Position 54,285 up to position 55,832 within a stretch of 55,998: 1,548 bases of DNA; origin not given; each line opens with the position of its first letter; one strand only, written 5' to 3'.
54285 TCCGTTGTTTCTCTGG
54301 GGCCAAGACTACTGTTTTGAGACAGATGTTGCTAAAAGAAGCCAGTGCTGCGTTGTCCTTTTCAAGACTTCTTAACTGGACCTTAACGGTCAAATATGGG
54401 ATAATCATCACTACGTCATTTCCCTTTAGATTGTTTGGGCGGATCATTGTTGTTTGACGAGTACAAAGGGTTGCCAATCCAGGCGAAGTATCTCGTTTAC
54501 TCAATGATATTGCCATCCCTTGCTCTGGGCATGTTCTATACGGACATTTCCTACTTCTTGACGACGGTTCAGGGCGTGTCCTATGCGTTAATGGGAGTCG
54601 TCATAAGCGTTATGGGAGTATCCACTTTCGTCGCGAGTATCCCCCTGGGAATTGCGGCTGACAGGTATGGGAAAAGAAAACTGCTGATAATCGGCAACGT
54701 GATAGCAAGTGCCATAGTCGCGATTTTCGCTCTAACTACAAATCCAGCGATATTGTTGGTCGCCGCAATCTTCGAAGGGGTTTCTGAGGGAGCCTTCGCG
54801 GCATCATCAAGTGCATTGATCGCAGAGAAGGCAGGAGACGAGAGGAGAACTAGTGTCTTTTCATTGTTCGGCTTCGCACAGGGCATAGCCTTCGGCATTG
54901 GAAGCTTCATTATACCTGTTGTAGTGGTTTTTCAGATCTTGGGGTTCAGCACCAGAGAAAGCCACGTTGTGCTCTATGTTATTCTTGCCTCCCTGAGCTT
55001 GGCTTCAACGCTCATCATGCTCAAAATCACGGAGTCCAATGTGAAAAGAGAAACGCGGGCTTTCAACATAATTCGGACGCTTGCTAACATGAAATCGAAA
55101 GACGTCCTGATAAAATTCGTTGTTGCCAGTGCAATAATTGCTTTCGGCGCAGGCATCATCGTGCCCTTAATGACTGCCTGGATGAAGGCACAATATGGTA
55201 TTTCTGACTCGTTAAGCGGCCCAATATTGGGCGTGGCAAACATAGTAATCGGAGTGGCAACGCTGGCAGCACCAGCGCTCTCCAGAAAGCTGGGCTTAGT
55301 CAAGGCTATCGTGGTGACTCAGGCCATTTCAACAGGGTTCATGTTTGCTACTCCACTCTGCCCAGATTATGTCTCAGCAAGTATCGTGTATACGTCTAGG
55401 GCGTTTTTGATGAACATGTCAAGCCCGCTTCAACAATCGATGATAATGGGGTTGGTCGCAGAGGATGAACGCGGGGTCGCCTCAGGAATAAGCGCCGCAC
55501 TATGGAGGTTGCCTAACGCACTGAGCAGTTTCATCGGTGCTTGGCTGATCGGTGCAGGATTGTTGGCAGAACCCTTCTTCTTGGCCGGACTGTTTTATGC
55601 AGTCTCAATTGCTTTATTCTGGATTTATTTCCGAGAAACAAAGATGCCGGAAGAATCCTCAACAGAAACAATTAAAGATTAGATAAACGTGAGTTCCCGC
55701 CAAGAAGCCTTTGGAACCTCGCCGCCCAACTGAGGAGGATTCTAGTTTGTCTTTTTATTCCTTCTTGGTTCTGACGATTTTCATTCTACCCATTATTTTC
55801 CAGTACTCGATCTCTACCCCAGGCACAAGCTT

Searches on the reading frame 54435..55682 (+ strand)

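Call 81: search_protein_families(library=pfam, proteins=[window:54435-55682:+], max_evalue=0.001)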
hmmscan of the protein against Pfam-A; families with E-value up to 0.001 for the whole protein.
window:54435-55682:+ (415 aa): 4 families
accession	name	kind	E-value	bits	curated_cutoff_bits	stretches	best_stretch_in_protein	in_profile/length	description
PF07690.21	MFS_1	-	1.4e-40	139.7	33.4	2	28-363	9-345/347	Major Facilitator Superfamily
PF13347.12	MFS_2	-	1.6e-10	40.6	27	2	20-174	229-389/427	MFS/sugar transport protein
PF12832.13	MFS_1_like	-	1.2e-07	31.6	25.2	1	31-299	15-287/373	MFS_1 like family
PF00083.30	Sugar_tr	-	2.3e-07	30.5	22.3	1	49-201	44-194/452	Sugar (and other) transporter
